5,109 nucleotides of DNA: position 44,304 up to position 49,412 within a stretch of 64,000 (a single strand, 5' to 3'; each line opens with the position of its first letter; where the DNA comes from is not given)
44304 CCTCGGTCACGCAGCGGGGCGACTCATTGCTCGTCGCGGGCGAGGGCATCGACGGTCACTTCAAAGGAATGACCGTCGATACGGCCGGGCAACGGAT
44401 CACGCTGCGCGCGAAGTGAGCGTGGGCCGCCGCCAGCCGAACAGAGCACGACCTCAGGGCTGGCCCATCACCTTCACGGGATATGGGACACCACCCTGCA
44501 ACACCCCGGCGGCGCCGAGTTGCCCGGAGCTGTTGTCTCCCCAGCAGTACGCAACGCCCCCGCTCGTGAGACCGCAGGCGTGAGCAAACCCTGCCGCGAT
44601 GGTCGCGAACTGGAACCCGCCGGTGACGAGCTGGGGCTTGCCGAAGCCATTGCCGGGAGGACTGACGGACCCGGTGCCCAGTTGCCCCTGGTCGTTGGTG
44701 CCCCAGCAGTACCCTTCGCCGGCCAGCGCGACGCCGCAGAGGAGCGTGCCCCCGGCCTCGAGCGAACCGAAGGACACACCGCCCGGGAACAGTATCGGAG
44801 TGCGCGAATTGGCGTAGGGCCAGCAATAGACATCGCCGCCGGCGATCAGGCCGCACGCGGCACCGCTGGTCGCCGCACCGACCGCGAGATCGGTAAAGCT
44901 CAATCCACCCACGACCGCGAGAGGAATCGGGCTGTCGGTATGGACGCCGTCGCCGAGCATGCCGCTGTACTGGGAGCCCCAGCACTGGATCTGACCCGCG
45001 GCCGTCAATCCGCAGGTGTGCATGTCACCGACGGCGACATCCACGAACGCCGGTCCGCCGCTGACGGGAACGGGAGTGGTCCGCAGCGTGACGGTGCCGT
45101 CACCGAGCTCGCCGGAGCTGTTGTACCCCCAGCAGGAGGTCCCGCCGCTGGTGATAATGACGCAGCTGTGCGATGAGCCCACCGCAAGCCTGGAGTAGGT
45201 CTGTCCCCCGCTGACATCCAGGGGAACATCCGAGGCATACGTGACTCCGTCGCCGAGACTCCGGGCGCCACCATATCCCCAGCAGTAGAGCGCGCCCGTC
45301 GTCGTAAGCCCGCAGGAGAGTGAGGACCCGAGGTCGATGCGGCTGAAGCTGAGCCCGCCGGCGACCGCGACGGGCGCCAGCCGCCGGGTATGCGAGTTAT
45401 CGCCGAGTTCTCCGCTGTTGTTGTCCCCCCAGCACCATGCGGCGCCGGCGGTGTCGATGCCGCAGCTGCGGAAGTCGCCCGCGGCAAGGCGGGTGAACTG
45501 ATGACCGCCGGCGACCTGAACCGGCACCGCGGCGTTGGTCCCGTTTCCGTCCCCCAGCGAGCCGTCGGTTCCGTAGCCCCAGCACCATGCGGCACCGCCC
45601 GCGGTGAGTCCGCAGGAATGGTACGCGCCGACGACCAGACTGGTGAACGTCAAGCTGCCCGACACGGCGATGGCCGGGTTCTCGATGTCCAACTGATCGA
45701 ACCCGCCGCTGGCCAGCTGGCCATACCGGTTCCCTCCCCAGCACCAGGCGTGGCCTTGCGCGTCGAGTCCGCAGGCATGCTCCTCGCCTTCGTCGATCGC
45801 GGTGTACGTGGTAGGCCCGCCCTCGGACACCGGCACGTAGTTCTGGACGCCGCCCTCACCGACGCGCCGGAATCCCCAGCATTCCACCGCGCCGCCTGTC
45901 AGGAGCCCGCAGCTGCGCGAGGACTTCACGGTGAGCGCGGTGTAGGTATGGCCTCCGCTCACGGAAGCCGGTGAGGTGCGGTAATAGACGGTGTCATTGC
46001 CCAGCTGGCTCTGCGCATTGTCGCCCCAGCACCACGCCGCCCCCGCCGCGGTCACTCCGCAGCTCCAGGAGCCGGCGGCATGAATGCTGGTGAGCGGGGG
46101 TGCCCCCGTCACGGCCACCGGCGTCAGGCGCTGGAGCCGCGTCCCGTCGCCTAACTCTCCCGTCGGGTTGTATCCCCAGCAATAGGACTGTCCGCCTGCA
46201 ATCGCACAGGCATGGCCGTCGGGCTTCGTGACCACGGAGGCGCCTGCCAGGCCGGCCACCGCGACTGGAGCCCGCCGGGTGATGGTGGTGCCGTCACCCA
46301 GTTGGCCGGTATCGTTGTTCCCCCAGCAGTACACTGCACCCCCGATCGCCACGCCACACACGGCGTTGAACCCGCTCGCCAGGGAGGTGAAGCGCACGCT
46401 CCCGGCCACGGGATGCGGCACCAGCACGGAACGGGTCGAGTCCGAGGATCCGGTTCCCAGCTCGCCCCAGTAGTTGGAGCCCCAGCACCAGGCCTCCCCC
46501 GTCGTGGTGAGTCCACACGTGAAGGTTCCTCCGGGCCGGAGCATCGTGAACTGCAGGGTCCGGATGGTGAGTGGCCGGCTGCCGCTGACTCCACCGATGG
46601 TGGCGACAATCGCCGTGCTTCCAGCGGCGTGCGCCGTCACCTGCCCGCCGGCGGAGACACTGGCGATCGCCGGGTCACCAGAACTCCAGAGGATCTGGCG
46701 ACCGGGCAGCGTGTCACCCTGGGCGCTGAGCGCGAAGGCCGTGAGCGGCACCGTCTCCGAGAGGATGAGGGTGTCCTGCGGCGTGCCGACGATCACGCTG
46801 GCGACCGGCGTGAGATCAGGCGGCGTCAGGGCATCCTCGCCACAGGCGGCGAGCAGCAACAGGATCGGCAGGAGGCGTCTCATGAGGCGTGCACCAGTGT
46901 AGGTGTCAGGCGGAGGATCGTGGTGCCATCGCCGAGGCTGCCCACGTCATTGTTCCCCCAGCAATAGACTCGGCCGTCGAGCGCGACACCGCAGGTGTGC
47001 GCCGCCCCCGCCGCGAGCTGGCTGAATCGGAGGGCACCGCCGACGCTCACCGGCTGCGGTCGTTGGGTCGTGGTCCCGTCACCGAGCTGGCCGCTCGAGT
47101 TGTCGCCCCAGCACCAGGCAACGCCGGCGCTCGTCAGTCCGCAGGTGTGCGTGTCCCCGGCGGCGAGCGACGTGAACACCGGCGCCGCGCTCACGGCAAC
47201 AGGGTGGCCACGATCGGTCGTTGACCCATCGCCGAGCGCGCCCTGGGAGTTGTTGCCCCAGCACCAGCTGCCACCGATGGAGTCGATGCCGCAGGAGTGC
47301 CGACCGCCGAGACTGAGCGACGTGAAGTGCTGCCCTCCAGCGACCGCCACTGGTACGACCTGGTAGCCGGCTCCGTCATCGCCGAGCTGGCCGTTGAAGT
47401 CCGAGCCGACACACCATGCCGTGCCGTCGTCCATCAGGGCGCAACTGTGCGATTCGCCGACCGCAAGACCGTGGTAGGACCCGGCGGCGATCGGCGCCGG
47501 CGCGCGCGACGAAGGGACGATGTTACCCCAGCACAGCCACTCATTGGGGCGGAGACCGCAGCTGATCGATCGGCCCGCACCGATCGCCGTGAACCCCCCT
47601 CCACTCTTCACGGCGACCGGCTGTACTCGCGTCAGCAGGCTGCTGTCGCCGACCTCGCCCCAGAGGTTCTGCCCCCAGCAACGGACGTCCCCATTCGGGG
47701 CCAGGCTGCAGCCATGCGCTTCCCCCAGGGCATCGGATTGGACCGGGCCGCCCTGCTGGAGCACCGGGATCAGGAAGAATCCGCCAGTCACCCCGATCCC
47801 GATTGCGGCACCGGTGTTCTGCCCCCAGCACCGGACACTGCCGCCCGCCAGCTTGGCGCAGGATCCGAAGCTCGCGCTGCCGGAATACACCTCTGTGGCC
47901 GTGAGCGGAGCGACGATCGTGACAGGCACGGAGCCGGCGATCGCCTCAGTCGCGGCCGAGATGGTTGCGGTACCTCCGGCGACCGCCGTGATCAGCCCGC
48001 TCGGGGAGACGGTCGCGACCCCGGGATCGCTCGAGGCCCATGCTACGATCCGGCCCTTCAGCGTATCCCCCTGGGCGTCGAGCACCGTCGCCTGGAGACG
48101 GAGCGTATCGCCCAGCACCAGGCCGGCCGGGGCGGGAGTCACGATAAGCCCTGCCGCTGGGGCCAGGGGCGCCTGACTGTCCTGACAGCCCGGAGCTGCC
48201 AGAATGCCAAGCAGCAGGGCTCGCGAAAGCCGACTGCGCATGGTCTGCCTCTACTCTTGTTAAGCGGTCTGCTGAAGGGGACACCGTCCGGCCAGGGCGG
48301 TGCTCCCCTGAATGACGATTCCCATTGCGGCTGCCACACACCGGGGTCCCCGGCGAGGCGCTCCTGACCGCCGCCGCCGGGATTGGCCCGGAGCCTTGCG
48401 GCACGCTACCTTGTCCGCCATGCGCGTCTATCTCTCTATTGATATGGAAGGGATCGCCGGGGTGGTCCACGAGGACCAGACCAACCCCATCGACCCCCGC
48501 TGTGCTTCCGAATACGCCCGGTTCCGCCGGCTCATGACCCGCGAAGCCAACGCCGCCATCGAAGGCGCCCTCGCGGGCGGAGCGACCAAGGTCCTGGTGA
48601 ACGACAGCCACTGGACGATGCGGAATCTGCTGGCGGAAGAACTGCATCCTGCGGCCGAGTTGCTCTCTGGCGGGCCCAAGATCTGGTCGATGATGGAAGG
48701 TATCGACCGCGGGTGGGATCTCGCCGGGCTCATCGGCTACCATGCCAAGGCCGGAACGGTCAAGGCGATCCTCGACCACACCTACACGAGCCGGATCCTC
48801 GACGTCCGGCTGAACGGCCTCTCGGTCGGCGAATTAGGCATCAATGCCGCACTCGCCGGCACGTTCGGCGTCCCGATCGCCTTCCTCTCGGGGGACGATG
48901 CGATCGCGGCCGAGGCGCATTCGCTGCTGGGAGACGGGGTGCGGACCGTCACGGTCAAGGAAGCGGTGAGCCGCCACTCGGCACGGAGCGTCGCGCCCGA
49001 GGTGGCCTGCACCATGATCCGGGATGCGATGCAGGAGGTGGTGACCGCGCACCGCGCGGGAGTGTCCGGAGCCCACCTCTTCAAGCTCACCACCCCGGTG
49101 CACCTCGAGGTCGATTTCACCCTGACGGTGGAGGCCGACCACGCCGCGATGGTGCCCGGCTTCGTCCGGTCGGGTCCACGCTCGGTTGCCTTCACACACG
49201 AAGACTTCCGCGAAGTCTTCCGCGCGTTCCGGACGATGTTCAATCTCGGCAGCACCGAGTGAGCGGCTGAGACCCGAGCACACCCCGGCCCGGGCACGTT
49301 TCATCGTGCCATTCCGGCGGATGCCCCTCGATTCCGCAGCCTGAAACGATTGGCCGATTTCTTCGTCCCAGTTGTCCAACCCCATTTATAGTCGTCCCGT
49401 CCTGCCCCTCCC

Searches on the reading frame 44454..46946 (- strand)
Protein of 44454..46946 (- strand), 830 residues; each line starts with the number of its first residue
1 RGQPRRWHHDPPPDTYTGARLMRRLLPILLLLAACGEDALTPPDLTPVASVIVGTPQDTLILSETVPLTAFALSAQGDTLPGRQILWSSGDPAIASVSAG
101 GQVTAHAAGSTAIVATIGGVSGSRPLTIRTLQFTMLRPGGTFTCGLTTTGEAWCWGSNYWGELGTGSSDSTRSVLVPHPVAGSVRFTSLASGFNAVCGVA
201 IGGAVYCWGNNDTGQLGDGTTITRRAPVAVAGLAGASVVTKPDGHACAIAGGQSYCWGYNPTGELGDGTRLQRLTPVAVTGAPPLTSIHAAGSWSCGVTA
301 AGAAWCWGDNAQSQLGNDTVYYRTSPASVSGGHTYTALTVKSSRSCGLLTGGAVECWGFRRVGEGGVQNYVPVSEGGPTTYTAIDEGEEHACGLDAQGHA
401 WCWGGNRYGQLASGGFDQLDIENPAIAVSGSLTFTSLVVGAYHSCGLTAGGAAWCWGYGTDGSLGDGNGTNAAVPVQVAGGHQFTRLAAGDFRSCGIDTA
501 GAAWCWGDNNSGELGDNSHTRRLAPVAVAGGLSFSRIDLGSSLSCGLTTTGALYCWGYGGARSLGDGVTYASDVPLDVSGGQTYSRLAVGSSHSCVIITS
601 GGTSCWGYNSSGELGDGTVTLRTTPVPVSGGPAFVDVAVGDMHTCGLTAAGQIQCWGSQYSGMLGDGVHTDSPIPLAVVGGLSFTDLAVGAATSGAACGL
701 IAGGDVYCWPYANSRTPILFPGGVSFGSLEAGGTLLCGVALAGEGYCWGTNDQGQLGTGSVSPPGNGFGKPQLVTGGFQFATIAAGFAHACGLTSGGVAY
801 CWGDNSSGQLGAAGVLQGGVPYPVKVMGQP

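Call 64: search_protein_families(library=pfam, proteins=[window:44454-46946:-], max_evalue=0.0001)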
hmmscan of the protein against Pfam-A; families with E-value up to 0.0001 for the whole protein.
window:44454-46946:- (830 aa): 5 families
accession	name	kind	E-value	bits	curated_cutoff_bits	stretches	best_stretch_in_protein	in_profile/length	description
PF25390.1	WD40_RLD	-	5.2e-87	293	150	3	350-629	48-346/363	RCC1-like domain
PF00415.24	RCC1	-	1.3e-58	195.8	21.7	3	203-239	2-38/50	Regulator of chromosome condensation (RCC1) repeat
PF13540.12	RCC1_2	-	5.9e-53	175.9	22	5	782-809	3-30/30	Regulator of chromosome condensation (RCC1) repeat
PF02368.24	Big_2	-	2.4e-08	34.2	22.8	1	48-126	2-77/79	Bacterial Ig-like domain (group 2)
PF25384.1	Alsin_RLD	-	7.5e-07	29.2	100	0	746-812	245-309/405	Alsin RCC1-like domain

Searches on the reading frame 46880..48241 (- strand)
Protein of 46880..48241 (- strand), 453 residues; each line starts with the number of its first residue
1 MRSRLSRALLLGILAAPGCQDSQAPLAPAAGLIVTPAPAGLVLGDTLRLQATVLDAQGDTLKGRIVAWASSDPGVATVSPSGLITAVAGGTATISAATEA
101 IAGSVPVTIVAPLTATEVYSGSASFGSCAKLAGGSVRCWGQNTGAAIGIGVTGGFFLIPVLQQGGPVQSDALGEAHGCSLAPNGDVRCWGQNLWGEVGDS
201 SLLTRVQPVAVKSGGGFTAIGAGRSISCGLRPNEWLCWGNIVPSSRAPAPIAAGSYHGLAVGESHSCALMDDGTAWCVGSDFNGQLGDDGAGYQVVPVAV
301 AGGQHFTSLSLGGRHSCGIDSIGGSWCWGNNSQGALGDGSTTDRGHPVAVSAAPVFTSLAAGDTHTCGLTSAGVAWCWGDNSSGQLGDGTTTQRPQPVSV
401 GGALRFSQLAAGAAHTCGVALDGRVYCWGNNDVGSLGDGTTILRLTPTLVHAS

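Call 64: search_protein_families(library=pfam, proteins=[window:46880-48241:-], max_evalue=0.0001)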
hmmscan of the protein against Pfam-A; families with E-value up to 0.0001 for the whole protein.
window:46880-48241:- (453 aa): 4 families
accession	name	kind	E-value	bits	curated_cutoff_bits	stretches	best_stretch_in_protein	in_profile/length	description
PF25390.1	WD40_RLD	-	4.8e-46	158.2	150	2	258-450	93-292/363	RCC1-like domain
PF13540.12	RCC1_2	-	5e-40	134.7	22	4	357-385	2-30/30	Regulator of chromosome condensation (RCC1) repeat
PF00415.24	RCC1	-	5.8e-28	97.7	21.7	3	373-417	2-48/50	Regulator of chromosome condensation (RCC1) repeat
PF02368.24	Big_2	-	2.7e-09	37.3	22.8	1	32-108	5-78/79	Bacterial Ig-like domain (group 2)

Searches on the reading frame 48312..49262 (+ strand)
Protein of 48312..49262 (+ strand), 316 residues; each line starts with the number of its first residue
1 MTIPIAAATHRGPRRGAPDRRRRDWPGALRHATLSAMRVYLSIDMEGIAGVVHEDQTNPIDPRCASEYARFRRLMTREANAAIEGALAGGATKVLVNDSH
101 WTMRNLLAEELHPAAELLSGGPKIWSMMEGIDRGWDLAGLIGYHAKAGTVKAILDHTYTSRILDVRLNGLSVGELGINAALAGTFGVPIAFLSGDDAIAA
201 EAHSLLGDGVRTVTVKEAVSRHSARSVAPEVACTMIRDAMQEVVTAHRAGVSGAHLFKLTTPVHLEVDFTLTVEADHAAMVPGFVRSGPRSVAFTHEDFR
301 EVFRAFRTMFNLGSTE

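Call 64: search_protein_families(library=pfam, proteins=[window:48312-49262:+], max_evalue=0.0001)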
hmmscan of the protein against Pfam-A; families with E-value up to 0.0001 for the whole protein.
window:48312-49262:+ (316 aa): 1 family
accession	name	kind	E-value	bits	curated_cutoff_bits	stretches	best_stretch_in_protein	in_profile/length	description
PF04951.18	Peptidase_M55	-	6.2e-95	318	25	1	37-307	1-263/264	D-aminopeptidase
